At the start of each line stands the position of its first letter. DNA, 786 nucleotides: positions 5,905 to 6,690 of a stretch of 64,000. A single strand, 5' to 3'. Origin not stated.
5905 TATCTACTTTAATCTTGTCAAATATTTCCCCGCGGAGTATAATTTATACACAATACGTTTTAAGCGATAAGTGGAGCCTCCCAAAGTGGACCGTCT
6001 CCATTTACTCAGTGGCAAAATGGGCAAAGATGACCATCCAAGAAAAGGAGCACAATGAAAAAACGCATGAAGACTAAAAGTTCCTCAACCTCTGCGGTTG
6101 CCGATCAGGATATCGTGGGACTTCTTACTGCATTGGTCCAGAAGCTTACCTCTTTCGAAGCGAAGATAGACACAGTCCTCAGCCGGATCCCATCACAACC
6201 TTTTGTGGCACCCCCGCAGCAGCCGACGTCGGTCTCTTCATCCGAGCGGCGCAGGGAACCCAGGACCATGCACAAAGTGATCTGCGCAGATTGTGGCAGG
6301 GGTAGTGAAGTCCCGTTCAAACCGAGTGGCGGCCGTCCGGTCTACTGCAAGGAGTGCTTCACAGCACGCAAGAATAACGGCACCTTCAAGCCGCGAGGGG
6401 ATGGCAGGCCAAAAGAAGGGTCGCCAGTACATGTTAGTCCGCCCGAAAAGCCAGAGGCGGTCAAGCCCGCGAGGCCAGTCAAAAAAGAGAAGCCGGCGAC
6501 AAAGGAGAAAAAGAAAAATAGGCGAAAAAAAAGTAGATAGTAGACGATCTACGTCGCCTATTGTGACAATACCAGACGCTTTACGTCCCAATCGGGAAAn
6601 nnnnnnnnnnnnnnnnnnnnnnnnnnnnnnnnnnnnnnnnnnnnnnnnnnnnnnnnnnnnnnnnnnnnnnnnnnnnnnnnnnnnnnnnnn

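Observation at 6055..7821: Paralogous lysine-rich C4 zinc-ribbon proteins flanking an RNase D-like exonuclease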

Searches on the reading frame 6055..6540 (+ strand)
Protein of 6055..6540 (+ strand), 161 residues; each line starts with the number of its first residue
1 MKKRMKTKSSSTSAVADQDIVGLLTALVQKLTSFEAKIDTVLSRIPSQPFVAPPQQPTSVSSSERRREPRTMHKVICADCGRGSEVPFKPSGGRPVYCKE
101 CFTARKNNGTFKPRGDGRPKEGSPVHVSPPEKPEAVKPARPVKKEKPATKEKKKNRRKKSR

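Call 3: search_protein_families(library=pfam, proteins=[window:6055-6540:+], max_evalue=1)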
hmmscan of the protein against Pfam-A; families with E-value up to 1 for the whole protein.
window:6055-6540:+ (161 aa): 3 families
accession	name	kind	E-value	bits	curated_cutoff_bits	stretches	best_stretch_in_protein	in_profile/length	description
PF23477.1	zf_Tbcl_2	-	3.4e-18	65.5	27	1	70-106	1-37/37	Probable treble clef zinc finger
PF14599.11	zinc_ribbon_6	-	0.0051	17.1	27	1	71-101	26-53/59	Zinc-ribbon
PF23718.1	DUF7160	-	0.16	12.5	27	1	55-82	21-46/54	Family of unknown function (DUF7160)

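Call 4: search_protein_families(library=ncbifam, proteins=[window:6055-6540:+], max_evalue=1)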
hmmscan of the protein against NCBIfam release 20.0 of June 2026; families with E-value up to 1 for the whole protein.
window:6055-6540:+ (161 aa): 1 family
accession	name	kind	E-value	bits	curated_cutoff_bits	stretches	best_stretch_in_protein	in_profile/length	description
TIGR04272.1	cxxc_cxxc_Mbark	domain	1.4e-18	66.3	36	1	70-106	1-37/37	CxxC-x17-CxxC domain-containing protein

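Call 10: find_homologous_proteins(query=window:6055-6540:+)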
Query window:6055-6540:+ (161 aa): 420 proteins with E <= 0.001 among 460 candidates; the best 120 are listed.
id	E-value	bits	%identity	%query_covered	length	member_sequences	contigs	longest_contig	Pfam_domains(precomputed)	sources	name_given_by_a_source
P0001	4.2e-75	269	84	86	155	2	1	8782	PF23477.2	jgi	-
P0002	2.0e-70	254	79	88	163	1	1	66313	PF23477.2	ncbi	ncbi:CxxC-x17-CxxC domain-containing protein [Candidatus Omnitrophota bacterium]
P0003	1.2e-68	248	79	87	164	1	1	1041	PF23477.2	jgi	-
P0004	2.1e-65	237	76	78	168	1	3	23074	PF23477.2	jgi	-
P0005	1.1e-61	225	71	83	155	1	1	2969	PF23477.2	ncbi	ncbi:MAG: CxxC-x17-CxxC domain-containing protein [Candidatus Margulisiibacteriota bacterium]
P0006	1.4e-61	225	73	87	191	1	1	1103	PF23477.2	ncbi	-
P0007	1.6e-60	222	74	78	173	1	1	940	PF23477.2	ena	-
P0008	8.0e-60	219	67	89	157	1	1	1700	PF23477.2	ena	-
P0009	1.0e-59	219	69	80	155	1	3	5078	PF23477.2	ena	-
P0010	3.2e-59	217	70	90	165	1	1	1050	PF23477.2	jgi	jgi:CxxC-x17-CxxC domain-containing protein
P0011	3.8e-59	217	72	73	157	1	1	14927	PF23477.2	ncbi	ncbi:MAG: CxxC-x17-CxxC domain-containing protein [Candidatus Omnitrophota bacterium]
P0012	7.3e-59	216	69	83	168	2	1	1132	PF23477.2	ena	-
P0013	6.2e-58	213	69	83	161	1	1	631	PF23477.2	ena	-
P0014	1.7e-57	212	72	83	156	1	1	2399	PF23477.2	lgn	-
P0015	2.4e-57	211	68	79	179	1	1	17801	PF23477.2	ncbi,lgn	ncbi:MAG: CxxC-x17-CxxC domain-containing protein [Candidatus Omnitrophota bacterium]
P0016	3.6e-57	211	65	88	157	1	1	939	PF23477.2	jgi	jgi:CxxC-x17-CxxC domain-containing protein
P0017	6.8e-57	210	66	88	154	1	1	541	PF23477.2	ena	-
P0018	1.2e-56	209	64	98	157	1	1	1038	PF23477.2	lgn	-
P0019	1.3e-56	209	68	74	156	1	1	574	PF23477.2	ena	-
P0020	2.3e-56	208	68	91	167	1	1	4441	PF23477.2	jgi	-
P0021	1.5e-54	202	65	86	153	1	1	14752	PF23477.2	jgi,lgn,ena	-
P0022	1.8e-53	199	66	88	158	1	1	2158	PF23477.2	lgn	-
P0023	3.3e-52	195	66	81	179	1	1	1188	PF23477.2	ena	-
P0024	5.0e-52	194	64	85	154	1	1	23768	PF23477.2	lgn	-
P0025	1.1e-51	193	60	94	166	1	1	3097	PF23477.2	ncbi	-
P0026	1.4e-51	193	64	88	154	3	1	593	PF23477.2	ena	-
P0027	6.0e-51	191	100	56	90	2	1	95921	PF23477.2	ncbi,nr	ncbi:MAG: hypothetical protein ISS26_00075 [Candidatus Omnitrophica bacterium]|nr:hypothetical prote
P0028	7.7e-51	190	64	81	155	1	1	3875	PF23477.2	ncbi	-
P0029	5.9e-50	187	60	88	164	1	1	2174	PF23477.2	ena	-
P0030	6.3e-49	184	60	83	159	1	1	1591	PF23477.2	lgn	-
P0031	1.4e-48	183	70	78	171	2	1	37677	PF23477.2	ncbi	ncbi:CxxC-x17-CxxC domain-containing protein [Candidatus Omnitrophota bacterium]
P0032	8.7e-48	180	62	83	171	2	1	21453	PF23477.2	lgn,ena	-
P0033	1.4e-47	180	61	86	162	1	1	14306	PF23477.2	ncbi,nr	ncbi:MAG: hypothetical protein JW800_05615 [Candidatus Omnitrophica bacterium]|nr:hypothetical prote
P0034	3.2e-47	178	62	84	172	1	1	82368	PF23477.2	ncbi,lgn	ncbi:MAG: CxxC-x17-CxxC domain-containing protein [Candidatus Omnitrophota bacterium]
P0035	2.7e-46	175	64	72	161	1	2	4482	PF23477.2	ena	-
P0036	3.8e-46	175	64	77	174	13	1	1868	PF23477.2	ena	-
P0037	7.2e-46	174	64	67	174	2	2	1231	PF23477.2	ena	-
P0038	8.7e-46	174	68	71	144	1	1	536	PF23477.2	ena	-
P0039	9.2e-46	174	64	67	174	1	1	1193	PF23477.2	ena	-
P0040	1.1e-45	173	58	76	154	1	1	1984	PF23477.2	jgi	-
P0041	1.4e-45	173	64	72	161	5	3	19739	PF23477.2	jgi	jgi:CxxC-x17-CxxC domain-containing protein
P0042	5.5e-45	171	59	86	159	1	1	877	PF23477.2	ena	-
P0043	8.8e-45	171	62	77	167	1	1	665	PF23477.2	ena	-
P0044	1.9e-44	169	62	73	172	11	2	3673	PF23477.2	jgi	jgi:CxxC-x17-CxxC domain-containing protein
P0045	3.5e-44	169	56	86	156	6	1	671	PF23477.2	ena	-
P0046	1.4e-43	167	59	87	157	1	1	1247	PF23477.2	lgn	-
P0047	2.3e-43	166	56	78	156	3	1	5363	PF23477.2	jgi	-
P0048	2.8e-43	166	54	78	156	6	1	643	PF23477.2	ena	-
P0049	5.2e-43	165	57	95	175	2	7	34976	PF23477.2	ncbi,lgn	-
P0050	2.3e-42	163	59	76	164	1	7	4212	PF23477.2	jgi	jgi:CxxC-x17-CxxC domain-containing protein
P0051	4.9e-42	162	58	81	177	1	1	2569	PF23477.2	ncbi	-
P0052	8.5e-42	161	53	78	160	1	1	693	PF23477.2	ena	-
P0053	1.3e-41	160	58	77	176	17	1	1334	PF23477.2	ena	-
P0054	1.8e-41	160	55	84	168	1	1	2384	PF23477.2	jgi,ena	-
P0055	2.0e-41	160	54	86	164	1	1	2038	PF23477.2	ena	-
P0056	4.0e-41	159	55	78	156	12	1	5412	PF23477.2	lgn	-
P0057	4.6e-41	159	53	75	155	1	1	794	PF23477.2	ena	-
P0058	5.4e-41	158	55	83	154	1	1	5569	PF23477.2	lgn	-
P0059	8.4e-41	158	57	78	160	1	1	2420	PF23477.2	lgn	-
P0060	5.3e-40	155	52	85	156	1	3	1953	PF23477.2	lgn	-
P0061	1.7e-39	153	57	85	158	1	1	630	PF23477.2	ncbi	-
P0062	3.0e-39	153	59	76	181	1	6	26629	PF23477.2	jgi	-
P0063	4.0e-39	152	54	84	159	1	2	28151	PF23477.2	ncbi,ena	-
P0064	8.2e-39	151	52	84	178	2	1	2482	PF23477.2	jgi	-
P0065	1.0e-38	151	50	78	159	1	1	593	PF23477.2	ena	-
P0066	1.3e-38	151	51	84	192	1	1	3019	PF23477.2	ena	-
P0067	1.6e-38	150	58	82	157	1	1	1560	PF23477.2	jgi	-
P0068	3.9e-38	149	55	85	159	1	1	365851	PF23477.2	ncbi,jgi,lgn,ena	ncbi:MAG: CxxC-x17-CxxC domain-containing protein [Candidatus Omnitrophota bacterium]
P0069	6.8e-38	148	52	83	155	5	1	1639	PF23477.2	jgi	-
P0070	8.3e-38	148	56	81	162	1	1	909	PF23477.2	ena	-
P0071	6.5e-37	145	54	88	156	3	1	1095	PF23477.2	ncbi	-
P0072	1.6e-36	144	56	84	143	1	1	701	PF23477.2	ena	-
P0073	2.8e-36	143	64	61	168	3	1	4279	PF23477.2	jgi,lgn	-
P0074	3.1e-36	143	56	83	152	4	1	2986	PF23477.2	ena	-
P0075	7.5e-36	142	54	71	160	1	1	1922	PF23477.2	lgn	-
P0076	7.9e-36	141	55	75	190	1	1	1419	PF23477.2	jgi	-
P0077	1.0e-34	138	51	84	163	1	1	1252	PF23477.2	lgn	-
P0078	3.8e-34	136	59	67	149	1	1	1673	PF23477.2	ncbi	-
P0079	4.1e-34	136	63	68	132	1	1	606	PF23477.2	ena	-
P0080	7.6e-34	135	55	82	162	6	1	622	PF23477.2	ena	-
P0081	8.3e-34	135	54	82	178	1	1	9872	PF23477.2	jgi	jgi:CxxC-x17-CxxC domain-containing protein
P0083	2.3e-33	133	55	76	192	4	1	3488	PF23477.2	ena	-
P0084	2.5e-33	133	55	84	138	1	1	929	PF23477.2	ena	-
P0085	2.7e-33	133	50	74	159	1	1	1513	PF23477.2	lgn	-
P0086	3.0e-33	133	54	73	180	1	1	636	PF23477.2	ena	-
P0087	1.5e-32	131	50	87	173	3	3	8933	PF23477.2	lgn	-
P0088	1.5e-32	131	45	87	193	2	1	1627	PF23477.2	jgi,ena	-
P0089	3.5e-32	130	54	86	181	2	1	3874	PF23477.2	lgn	-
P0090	9.7e-32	128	48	83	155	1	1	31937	PF23477.2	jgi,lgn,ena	-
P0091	2.4e-31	127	58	73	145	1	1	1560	PF23477.2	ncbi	-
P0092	3.0e-31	127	45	96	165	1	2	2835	PF23477.2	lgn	-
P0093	3.9e-31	126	58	63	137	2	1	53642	PF23477.2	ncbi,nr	ncbi:MAG: hypothetical protein HY810_01570 [Candidatus Omnitrophica bacterium]|nr:hypothetical prote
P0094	6.4e-31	126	55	68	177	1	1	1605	PF23477.2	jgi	jgi:CxxC-x17-CxxC domain-containing protein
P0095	9.5e-31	125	50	82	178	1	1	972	PF23477.2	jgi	-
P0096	3.0e-30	123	56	68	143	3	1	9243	PF23477.2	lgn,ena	-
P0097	3.8e-29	120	68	57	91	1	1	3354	PF23477.2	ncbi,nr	ncbi:MAG: hypothetical protein JW994_03905, partial [Candidatus Omnitrophica bacterium]|nr:hypotheti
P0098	7.9e-29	119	46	71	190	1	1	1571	PF23477.2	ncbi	-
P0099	2.1e-28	117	46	77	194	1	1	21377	PF23477.2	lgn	-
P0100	3.3e-28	117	44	76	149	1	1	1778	PF23477.2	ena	-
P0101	5.5e-28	116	61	47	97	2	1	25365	PF23477.2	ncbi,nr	ncbi:MAG: hypothetical protein JW919_04615 [Candidatus Omnitrophica bacterium]|nr:hypothetical prote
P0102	7.5e-28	116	43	96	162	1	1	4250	PF23477.2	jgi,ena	-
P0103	5.0e-27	113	44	83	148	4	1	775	PF23477.2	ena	-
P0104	8.0e-27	112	57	66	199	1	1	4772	PF23477.2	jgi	jgi:CxxC-x17-CxxC domain-containing protein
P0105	1.1e-26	112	43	95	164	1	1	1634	PF23477.2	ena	-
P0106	1.3e-26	112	44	68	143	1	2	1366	PF23477.2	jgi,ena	-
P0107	1.6e-26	111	42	86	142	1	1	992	PF23477.2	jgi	-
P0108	2.2e-26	111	43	96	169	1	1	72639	PF23477.2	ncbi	-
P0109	3.8e-26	110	44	72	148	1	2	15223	PF23477.2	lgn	-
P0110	5.3e-26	110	44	74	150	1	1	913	PF23477.2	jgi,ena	-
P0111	9.0e-26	109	44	83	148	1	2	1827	PF23477.2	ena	-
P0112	1.3e-25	108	56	67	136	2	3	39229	PF23477.2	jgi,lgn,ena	-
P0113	1.7e-25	108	46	78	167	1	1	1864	PF23477.2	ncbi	-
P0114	2.6e-25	107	49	71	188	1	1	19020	PF23477.2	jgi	jgi:CxxC-x17-CxxC domain-containing protein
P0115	2.9e-25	107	46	63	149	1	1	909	PF23477.2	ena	-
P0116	3.1e-25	107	55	66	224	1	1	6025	PF23477.2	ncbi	-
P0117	4.4e-25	107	50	88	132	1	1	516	PF23477.2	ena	-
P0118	6.4e-25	106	39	84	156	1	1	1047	PF23477.2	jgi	jgi:CxxC-x17-CxxC domain-containing protein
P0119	6.5e-25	106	42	76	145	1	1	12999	PF23477.2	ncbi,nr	ncbi:MAG: hypothetical protein NT036_04105 [Candidatus Omnitrophica bacterium]|nr:hypothetical prote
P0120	7.5e-25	106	42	74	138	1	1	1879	PF23477.2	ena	-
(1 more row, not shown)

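Call 13: find_related_loci(query=A1, collection=genome_contigs, flank=10000)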
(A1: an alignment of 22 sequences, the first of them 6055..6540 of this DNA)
Query A1 (161 aa) in genome_contigs; peptide patterns used: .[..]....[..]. (x = any residue, [..] = any of these).
597 stretches matched a pattern (row limit reached: there are more); 578 encode a relative of the query (tblastn E <= 1e-3); the best 80 are kept; 80 distinct loci.
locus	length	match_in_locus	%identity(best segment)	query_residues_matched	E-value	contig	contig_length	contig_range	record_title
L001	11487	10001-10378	72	3-128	3e-55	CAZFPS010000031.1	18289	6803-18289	MAG TPA_asm: uncultured Planctomycetia bacterium isolate SRP256446_co1_195 genome assembly, contig: NODE_1041_length_182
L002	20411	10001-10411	62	1-136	1e-49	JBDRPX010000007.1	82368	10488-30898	MAG: Candidatus Omnitrophota bacterium isolate MEGAHIT-group-2.14 k141_907429, whole genome shotgun sequence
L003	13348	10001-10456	59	1-142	7e-49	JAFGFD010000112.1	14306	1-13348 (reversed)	MAG: Candidatus Omnitrophota bacterium isolate Zod_Metabat.1290 k87_9631539, whole genome shotgun sequence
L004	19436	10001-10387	60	3-131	4e-45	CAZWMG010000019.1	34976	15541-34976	MAG TPA_asm: uncultured Planctomycetia bacterium isolate SRP167671_co1_128 genome assembly, contig: NODE_1367_length_349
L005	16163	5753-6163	55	1-137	6e-44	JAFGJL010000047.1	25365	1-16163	MAG: Candidatus Omnitrophota bacterium isolate Zod_Metabat.276 k87_9940106, whole genome shotgun sequence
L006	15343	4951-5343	60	4-128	5e-43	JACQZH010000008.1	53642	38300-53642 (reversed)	MAG: Candidatus Omnitrophota bacterium isolate NC_groundwater_1562_Pr4_S-0.65um_39_9 SR1-18-Sp65_coassembly_scaffold_946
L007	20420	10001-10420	53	1-140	7e-43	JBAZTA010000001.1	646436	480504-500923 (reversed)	MAG: Candidatus Omnitrophota bacterium isolate SO_2017_GW1_19 NODE_65_length_646436_cov_2.090577_OW334_2017, whole genom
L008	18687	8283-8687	51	1-135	6e-39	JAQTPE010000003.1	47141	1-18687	MAG: Candidatus Omnitrophota bacterium isolate STB_109 NODE_1549_length_47141_cov_3.037223_Sandtown_B, whole genome shot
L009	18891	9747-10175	50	12-152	1e-38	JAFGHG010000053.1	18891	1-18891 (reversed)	MAG: Candidatus Omnitrophota bacterium isolate Zod_Metabat.1444 k87_3989628, whole genome shotgun sequence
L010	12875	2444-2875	40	19-152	2e-30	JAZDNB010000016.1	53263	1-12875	MAG: Candidatus Omnitrophota bacterium isolate MEGAHIT-group-0.689 k141_15307106, whole genome shotgun sequence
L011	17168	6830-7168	43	19-137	1e-28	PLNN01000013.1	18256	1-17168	MAG: Candidatus Omnitrophota bacterium isolate fen_1320 73.20120800_E1X.39_contig_35229, whole genome shotgun sequence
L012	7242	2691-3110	44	20-153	3e-28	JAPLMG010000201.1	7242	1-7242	MAG: Candidatus Omnitrophota bacterium isolate LacPavin_0920_SED3_MAG_48_12 LacPavin_0920_SED3_scaffold_4757241, whole g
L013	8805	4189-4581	43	1-121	1e-27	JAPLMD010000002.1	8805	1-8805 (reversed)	MAG: Candidatus Omnitrophota bacterium isolate LacPavin_0920_SED5_MAG_41_13 LacPavin_0920_SED5_scaffold_1312941, whole g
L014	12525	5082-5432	47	1-121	2e-27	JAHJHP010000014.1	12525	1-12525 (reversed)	MAG: Candidatus Omnitrophota bacterium isolate Modern_marine_planktonic.mb.39 Modern_marine_plan.mb.39_k141_130058, whol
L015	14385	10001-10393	42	1-121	4e-27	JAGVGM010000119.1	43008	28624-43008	MAG: Thermodesulfovibrionia bacterium isolate DeMMO2_3 c_000000062242, whole genome shotgun sequence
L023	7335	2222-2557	40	7-121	8e-26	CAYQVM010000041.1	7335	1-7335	MAG TPA_asm: uncultured Planctomycetia bacterium isolate binchicken_co266_91 genome assembly, contig: NODE_21430_length_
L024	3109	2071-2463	42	1-121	9e-26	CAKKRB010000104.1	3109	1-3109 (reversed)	Omnitrophica bacterium GWA2_41_15 isolate Hainich-H43-bin222-1 genome assembly, contig: H43-bin222_1_Hain_H43_02um_R3_32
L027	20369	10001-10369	41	1-121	2e-24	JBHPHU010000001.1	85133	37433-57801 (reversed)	Candidatus Omnitrophota bacterium isolate SAG AM-312-B13 AM-312-B13_NODE_1, whole genome shotgun sequence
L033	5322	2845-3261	39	4-132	6e-24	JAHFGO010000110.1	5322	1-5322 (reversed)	MAG: Candidatus Omnitrophota bacterium isolate nzgw317 NODE_13639_length_5323_cov_2.944637, whole genome shotgun sequenc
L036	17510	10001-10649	38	1-122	1e-23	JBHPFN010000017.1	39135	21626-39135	Candidatus Omnitrophota bacterium isolate SAG AM-311-J20 NODE_17_length_39135_cov_23.391479, whole genome shotgun sequen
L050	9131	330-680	40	19-107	2e-20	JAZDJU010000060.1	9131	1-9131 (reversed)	MAG: Candidatus Omnitrophota bacterium isolate MEGAHIT-group-0.500 k141_16354993, whole genome shotgun sequence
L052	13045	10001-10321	41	19-106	5e-20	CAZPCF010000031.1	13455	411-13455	MAG TPA_asm: uncultured bacterium isolate SRP178699_co1_136 genome assembly, contig: NODE_6089_length_13455_cov_5.164179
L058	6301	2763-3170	34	1-121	2e-19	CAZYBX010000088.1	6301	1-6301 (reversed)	MAG TPA_asm: uncultured Planctomycetia bacterium isolate SRP214966_co4_24 genome assembly, contig: NODE_16960_length_630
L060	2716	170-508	38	19-112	2e-19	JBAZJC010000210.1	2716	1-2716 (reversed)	MAG: Candidatus Omnitrophota bacterium isolate SO_2017_LW4_11 scaffold_80273_c1_LW137-91_2017, whole genome shotgun sequ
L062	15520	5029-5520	31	9-150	3e-19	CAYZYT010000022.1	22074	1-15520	MAG TPA_asm: uncultured bacterium isolate SRP272421_co2_334 genome assembly, contig: NODE_6385_length_22074_cov_11.79694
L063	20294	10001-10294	40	16-110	4e-19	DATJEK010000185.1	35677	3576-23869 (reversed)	MAG TPA_asm: Candidatus Eisenbacteria bacterium isolate SMAG_U15431 k141_6388770, whole genome shotgun sequence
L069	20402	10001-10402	36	19-128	1e-18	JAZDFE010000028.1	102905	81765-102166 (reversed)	MAG: Candidatus Omnitrophota bacterium isolate MEGAHIT-group-0.189 k141_1628799, whole genome shotgun sequence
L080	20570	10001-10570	33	1-142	7e-18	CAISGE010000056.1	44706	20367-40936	MAG: Candidatus Omnitrophica bacterium isolate AM-lipid-02-D9_bin-1187 genome assembly, contig: bin-1187:56/80, whole ge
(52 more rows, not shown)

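Call 20: search_protein_families(library=pfam, alignment_id=A2, max_evalue=0.001)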
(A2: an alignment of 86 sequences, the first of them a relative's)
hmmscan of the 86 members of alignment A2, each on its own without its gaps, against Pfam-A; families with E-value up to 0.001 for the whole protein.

A. member 1, L001:8278-9321:+ (348 aa): 0 families

B. families by the number of members that match (of 86 scanned): 151 families (the first 25 are shown)
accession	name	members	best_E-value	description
PF14559.12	TPR_19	2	5.1e-45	Tetratricopeptide repeat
PF13428.12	TPR_14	2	3.4e-39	Tetratricopeptide repeat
PF07719.23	TPR_2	2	7e-38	Tetratricopeptide repeat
PF10543.14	ORF6N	2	1.5e-36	ORF6N domain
PF13432.12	TPR_16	2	9.9e-33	Tetratricopeptide repeat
PF13424.12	TPR_12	2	1e-26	Tetratricopeptide repeat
PF24575.1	TPR_Slam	2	2.2e-26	Surface lipoprotein assembly modifier, N-terminal TPR repeats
PF00515.34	TPR_1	2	1e-24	Tetratricopeptide repeat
PF13431.12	TPR_17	2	1.5e-21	Tetratricopeptide repeat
PF13649.12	Methyltransf_25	2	7.2e-20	Methyltransferase domain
PF23914.1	TPR_CcmH_CycH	2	4.4e-19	Cytochrome c-type biogenesis protein H TPR domain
PF13174.12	TPR_6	2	1.6e-18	Tetratricopeptide repeat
PF13847.12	Methyltransf_31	2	1.4e-17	Methyltransferase domain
PF13181.12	TPR_8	2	3.6e-17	Tetratricopeptide repeat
PF08241.18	Methyltransf_11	2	8.4e-16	Methyltransferase domain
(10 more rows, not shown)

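Call 21: search_protein_families(library=pfam, alignment_id=A3, max_evalue=0.001)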
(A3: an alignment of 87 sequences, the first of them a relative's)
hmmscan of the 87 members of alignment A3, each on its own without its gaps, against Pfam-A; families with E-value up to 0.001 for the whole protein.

A. member 1, L013:957-1514:+ (186 aa): 1 family
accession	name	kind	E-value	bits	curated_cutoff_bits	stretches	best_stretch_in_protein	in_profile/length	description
PF17761.7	DUF1016_N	-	1.7e-38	132.2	32.8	1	14-142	2-130/137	DUF1016 N-terminal domain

B. families by the number of members that match (of 87 scanned): 153 families (the first 25 are shown)
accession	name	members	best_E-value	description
PF01926.29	MMR_HSR1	5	2.3e-07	50S ribosome-binding GTPase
PF00009.33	GTP_EFTU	4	4e-58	Elongation factor Tu GTP binding domain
PF21018.2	BipA_C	4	4.8e-47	TypA/BipA C-terminal domain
PF00679.30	EFG_C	4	2.9e-18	Elongation factor G C-terminus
PF03144.31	GTP_EFTU_D2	4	3e-14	Elongation factor Tu domain 2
PF22042.2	EF-G_D2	4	2.3e-10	Elongation factor G domain 2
PF00515.34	TPR_1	3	6.3e-155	Tetratricopeptide repeat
PF07719.23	TPR_2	3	3.2e-127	Tetratricopeptide repeat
PF13414.12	TPR_11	3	1.5e-121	TPR repeat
PF13431.12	TPR_17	3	1.4e-96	Tetratricopeptide repeat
PF03486.20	HI0933_like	3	3.4e-87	HI0933-like protein Rossmann domain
PF13432.12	TPR_16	3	9.2e-63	Tetratricopeptide repeat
PF07992.20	Pyr_redox_2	3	5.1e-61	Pyridine nucleotide-disulphide oxidoreductase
PF14559.12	TPR_19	3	7.2e-54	Tetratricopeptide repeat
PF13424.12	TPR_12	3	2.1e-52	Tetratricopeptide repeat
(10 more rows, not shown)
